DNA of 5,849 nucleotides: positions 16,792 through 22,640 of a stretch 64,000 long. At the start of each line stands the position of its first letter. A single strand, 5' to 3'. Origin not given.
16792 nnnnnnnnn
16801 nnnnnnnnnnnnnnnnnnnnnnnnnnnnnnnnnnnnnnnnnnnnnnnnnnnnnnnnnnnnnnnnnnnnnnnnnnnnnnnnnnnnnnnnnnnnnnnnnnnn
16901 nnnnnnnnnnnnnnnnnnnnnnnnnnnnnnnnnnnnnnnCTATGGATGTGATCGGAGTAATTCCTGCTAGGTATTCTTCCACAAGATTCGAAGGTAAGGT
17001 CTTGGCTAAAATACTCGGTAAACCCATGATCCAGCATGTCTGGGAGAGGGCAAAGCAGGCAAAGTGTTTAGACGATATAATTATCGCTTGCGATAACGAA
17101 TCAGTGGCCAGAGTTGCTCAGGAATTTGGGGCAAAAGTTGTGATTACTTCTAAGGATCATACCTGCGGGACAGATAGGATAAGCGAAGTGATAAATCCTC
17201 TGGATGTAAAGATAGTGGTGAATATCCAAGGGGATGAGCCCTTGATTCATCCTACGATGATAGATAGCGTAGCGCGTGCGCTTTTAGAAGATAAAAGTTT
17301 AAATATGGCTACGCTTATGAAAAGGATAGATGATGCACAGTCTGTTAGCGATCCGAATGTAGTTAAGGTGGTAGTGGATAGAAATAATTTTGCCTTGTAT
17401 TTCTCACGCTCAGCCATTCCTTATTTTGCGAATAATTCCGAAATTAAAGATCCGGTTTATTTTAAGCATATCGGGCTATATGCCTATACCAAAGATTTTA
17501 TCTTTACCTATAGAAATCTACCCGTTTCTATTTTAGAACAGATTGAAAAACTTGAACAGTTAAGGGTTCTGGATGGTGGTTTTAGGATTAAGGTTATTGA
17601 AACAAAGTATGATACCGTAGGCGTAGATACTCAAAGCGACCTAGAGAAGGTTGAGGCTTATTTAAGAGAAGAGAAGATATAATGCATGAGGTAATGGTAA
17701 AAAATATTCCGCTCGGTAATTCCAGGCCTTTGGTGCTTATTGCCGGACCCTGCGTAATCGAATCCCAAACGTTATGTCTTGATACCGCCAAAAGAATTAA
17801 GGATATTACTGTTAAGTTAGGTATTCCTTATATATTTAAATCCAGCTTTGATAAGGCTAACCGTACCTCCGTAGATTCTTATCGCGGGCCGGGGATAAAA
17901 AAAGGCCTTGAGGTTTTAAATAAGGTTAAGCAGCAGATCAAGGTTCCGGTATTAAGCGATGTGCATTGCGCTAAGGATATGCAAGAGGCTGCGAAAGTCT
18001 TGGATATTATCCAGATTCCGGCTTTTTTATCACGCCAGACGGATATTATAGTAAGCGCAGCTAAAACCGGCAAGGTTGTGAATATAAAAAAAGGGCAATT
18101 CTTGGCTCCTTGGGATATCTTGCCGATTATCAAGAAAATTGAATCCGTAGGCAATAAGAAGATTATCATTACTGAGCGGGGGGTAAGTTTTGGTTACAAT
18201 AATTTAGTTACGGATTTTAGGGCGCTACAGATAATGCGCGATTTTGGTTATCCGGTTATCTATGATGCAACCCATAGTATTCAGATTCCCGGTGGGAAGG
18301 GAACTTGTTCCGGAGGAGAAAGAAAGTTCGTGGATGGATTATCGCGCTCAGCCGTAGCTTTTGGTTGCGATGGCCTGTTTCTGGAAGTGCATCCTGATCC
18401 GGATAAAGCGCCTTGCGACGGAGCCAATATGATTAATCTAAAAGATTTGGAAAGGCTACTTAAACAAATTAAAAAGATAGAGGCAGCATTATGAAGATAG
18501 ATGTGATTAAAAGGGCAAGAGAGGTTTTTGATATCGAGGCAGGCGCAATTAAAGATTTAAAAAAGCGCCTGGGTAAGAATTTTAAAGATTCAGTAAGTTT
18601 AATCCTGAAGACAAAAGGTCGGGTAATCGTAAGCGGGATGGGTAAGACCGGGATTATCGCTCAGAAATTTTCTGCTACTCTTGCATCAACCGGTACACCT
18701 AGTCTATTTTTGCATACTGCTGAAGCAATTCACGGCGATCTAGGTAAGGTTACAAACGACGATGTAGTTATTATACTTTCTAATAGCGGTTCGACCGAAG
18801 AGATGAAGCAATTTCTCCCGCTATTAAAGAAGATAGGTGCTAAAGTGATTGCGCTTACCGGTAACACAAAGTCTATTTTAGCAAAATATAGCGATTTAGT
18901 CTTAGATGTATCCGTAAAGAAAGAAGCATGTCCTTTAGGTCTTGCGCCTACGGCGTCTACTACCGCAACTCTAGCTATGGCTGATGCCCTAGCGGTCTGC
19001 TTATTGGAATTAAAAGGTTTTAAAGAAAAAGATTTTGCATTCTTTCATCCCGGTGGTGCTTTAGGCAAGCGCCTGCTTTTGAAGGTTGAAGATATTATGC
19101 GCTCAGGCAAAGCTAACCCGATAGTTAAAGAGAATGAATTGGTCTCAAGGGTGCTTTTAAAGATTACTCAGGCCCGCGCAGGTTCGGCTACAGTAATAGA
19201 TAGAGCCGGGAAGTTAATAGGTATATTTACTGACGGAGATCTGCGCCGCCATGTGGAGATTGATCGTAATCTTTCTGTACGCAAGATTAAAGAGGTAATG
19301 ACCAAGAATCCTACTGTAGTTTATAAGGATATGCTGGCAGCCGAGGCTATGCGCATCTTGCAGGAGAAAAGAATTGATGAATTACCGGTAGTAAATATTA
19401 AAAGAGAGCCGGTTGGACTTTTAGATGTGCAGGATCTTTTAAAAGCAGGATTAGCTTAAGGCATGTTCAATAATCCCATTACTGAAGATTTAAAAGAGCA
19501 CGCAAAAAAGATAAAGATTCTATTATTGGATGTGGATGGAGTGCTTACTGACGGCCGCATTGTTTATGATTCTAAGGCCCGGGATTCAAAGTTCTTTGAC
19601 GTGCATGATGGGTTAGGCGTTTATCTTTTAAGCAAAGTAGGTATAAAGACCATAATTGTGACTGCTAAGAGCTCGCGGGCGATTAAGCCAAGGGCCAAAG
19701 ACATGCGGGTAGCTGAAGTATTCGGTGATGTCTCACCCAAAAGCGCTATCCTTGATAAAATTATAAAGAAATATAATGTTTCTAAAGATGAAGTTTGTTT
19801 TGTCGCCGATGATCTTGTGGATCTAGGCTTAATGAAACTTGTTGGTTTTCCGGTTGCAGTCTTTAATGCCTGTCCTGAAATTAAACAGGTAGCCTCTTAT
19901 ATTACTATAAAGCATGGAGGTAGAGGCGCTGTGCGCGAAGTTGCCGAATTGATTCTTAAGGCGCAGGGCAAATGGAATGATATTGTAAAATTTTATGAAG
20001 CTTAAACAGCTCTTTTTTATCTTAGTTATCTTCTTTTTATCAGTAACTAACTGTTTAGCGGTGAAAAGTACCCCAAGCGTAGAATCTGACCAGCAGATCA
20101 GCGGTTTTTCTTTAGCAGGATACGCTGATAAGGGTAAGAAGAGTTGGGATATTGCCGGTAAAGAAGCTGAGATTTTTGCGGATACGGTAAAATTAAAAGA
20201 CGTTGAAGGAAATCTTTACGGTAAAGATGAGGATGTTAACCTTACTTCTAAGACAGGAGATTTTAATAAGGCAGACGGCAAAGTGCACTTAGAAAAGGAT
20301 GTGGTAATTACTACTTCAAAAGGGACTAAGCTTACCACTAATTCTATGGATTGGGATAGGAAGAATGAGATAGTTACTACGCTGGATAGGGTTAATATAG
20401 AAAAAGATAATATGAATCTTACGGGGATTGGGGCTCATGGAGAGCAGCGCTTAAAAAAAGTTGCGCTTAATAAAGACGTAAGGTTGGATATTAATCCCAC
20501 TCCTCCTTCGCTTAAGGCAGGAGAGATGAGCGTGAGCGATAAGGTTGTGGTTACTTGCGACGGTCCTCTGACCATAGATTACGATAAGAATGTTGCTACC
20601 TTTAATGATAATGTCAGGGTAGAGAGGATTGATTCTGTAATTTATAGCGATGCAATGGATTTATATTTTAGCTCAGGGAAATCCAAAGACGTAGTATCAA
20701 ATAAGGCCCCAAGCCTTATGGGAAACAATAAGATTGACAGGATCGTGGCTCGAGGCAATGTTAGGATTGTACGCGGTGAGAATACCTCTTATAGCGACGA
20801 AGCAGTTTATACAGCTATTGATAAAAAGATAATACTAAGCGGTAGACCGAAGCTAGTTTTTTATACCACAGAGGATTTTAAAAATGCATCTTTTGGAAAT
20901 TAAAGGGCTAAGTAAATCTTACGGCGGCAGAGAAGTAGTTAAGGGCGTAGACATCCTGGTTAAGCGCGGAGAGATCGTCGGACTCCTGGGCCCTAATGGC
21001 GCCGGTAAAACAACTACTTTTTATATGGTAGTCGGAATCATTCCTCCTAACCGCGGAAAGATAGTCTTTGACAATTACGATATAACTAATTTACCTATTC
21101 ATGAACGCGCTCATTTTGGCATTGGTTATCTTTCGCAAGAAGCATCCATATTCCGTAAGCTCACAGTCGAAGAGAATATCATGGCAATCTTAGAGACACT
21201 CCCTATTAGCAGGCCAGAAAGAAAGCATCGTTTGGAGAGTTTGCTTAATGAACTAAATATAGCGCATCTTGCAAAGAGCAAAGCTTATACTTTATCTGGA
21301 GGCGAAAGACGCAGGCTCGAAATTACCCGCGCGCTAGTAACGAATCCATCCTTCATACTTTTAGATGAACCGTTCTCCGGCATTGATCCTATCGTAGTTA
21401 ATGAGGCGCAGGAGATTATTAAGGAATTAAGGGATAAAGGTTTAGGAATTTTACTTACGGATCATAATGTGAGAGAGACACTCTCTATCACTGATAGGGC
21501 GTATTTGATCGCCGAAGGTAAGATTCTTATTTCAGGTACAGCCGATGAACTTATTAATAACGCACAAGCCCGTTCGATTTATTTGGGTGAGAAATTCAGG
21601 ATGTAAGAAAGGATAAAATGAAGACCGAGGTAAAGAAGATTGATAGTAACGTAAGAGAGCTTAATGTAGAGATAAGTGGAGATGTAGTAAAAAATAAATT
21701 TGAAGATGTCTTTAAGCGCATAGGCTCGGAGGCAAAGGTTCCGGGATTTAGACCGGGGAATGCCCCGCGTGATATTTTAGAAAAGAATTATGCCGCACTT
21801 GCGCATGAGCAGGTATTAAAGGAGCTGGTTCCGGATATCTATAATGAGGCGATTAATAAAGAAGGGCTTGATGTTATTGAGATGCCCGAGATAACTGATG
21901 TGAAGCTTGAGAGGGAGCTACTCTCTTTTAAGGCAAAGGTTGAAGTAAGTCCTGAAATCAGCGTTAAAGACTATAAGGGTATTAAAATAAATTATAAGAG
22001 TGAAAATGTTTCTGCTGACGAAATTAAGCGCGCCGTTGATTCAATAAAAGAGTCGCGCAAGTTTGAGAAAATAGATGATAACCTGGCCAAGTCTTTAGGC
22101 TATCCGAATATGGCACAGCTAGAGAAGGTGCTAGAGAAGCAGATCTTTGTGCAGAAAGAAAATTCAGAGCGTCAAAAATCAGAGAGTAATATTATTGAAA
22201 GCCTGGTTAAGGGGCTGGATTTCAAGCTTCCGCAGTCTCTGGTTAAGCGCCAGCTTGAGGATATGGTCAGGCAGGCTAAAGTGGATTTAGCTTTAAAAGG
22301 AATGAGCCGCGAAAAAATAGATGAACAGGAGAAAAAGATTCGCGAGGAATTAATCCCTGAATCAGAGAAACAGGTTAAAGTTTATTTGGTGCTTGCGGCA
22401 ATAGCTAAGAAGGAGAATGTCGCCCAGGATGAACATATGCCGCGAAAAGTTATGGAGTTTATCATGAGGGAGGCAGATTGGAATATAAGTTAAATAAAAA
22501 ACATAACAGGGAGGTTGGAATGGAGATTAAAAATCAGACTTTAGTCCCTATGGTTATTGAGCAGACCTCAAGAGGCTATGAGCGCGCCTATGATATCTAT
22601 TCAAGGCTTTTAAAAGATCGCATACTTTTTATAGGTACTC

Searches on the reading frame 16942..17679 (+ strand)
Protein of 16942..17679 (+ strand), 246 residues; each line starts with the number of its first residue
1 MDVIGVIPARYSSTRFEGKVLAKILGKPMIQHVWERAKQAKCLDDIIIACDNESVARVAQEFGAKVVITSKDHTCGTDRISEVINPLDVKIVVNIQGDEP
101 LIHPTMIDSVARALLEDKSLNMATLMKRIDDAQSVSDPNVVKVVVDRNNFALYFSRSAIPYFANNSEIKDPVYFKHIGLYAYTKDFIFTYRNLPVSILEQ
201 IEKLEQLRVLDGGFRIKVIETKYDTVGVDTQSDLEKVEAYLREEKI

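Call 22: search_protein_families(library=pfam, proteins=[window:16942-17679:+], max_evalue=0.0001)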
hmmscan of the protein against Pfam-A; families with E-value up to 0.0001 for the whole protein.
window:16942-17679:+ (246 aa): 3 families
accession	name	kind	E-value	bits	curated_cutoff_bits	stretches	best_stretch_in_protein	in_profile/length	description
PF02348.25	CTP_transf_3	-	1.2e-60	205.4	22.6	1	4-213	1-214/217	Cytidylyltransferase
PF12804.13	NTP_transf_3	-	1.2e-09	39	27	1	13-118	9-115/160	MobA-like NTP transferase domain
PF01128.25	IspD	-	6.2e-06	26.6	27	0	6-149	4-151/221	2-C-methyl-D-erythritol 4-phosphate cytidylyltransferase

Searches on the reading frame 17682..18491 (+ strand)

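Call 22: search_protein_families(library=pfam, proteins=[window:17682-18491:+], max_evalue=0.0001)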
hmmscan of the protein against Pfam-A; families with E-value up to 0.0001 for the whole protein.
window:17682-18491:+ (270 aa): 1 family
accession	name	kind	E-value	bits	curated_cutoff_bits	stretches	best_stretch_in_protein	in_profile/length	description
PF00793.26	DAHP_synth_1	-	6.1e-73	245.5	25.5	1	8-267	9-265/270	DAHP synthetase I family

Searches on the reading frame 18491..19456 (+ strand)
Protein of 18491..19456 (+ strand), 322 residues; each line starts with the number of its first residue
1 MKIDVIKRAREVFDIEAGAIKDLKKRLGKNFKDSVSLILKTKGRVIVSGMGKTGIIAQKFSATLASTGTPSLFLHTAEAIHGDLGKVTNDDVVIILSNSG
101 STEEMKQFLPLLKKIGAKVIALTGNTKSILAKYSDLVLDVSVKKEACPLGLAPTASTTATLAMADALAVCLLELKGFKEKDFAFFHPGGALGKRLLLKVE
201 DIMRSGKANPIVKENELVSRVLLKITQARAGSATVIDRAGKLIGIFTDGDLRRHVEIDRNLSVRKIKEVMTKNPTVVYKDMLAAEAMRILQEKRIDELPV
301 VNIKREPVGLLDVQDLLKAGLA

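Call 22: search_protein_families(library=pfam, proteins=[window:18491-19456:+], max_evalue=0.0001)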
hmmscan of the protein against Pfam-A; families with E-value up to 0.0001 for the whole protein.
window:18491-19456:+ (322 aa): 3 families
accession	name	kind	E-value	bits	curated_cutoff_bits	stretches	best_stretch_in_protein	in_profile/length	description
PF01380.27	SIS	-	2.1e-28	99.2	25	1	39-169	2-130/131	SIS domain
PF00571.33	CBS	-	1.7e-19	70.3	24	2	266-319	1-54/57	CBS domain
PF13580.11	SIS_2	-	1.5e-05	25.5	27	0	86-124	100-138/138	SIS domain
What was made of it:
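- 16942..20005 (+): kdsB, kdsA, kdsD and kdsC. The CMP-Kdo donor pathway is encoded in the same co-directional gene array. call 22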

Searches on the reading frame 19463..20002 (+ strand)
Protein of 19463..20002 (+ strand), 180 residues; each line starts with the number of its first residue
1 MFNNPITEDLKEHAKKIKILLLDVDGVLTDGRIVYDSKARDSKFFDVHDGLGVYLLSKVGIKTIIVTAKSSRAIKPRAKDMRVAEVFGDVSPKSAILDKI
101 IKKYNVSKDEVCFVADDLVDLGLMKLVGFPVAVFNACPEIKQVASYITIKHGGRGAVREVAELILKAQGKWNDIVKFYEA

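Call 22: search_protein_families(library=pfam, proteins=[window:19463-20002:+], max_evalue=0.0001)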
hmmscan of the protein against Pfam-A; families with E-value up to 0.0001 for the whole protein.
window:19463-20002:+ (180 aa): 2 families
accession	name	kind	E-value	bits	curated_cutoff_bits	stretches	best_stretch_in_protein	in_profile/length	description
PF08282.18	Hydrolase_3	-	1.2e-09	38.7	20.9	1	91-151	186-246/255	haloacid dehalogenase-like hydrolase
PF00702.32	Hydrolase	-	7.4e-08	33.4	26.4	1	56-125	110-188/191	haloacid dehalogenase-like hydrolase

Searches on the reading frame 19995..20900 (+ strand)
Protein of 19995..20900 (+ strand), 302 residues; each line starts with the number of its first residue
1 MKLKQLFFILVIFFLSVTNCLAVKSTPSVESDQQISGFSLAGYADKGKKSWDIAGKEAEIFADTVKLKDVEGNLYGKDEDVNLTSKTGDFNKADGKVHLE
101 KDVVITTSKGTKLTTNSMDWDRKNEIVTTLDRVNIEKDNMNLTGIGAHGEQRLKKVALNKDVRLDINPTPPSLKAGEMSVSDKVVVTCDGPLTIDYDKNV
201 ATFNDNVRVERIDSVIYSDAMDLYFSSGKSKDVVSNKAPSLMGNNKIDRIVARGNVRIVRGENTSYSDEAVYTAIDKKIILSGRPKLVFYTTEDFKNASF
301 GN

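Call 22: search_protein_families(library=pfam, proteins=[window:19995-20900:+], max_evalue=0.0001)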
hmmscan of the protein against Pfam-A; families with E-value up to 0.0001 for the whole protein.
window:19995-20900:+ (302 aa): 2 families
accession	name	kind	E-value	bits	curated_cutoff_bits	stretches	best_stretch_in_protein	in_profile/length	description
PF06835.18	LptC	-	1.4e-19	70.9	21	1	23-163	24-171/175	Lipopolysaccharide-assembly, LptC-related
PF03968.19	LptD_N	-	1.9e-10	41.4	20.4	1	193-288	8-94/113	LptA/(LptD N-terminal domain) LPS transport protein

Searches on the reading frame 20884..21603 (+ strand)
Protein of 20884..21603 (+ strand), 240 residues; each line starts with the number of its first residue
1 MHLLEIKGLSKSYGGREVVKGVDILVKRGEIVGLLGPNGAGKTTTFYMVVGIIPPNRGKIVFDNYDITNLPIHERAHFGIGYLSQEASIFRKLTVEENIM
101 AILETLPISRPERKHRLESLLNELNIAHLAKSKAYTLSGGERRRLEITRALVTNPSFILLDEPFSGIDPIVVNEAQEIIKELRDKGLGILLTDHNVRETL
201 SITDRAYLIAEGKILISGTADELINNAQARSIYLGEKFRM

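Call 22: search_protein_families(library=pfam, proteins=[window:20884-21603:+], max_evalue=0.0001)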
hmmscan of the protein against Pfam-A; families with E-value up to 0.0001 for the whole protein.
window:20884-21603:+ (240 aa): 2 families
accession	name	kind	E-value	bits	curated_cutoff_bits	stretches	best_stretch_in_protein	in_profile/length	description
PF00005.33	ABC_tran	-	7.3e-35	121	25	1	20-164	2-136/137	ABC transporter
PF13304.12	AAA_21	-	3.7e-05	24.4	27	0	134-195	235-299/304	AAA domain, putative AbiEii toxin, Type IV TA system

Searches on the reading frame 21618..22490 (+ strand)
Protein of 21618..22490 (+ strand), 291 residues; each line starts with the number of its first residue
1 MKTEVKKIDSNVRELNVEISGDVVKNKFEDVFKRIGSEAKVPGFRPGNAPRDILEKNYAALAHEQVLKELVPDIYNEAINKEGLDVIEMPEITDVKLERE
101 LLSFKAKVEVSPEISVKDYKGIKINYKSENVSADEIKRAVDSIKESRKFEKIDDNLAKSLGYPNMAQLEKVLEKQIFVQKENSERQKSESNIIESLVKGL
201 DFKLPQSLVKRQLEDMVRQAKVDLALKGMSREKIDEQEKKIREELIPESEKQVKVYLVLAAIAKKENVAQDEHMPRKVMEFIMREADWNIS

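Call 22: search_protein_families(library=pfam, proteins=[window:21618-22490:+], max_evalue=0.0001)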
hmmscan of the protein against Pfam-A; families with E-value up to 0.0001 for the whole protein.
window:21618-22490:+ (291 aa): 2 families
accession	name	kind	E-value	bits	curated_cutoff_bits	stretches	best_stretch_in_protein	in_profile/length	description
PF05697.18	Trigger_N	-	1.9e-35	122.7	22.2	1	1-142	1-143/144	Bacterial trigger factor protein (TF)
PF05698.19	Trigger_C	-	9.2e-18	65.2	22.7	1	165-280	2-122/162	Bacterial trigger factor protein (TF) C-terminus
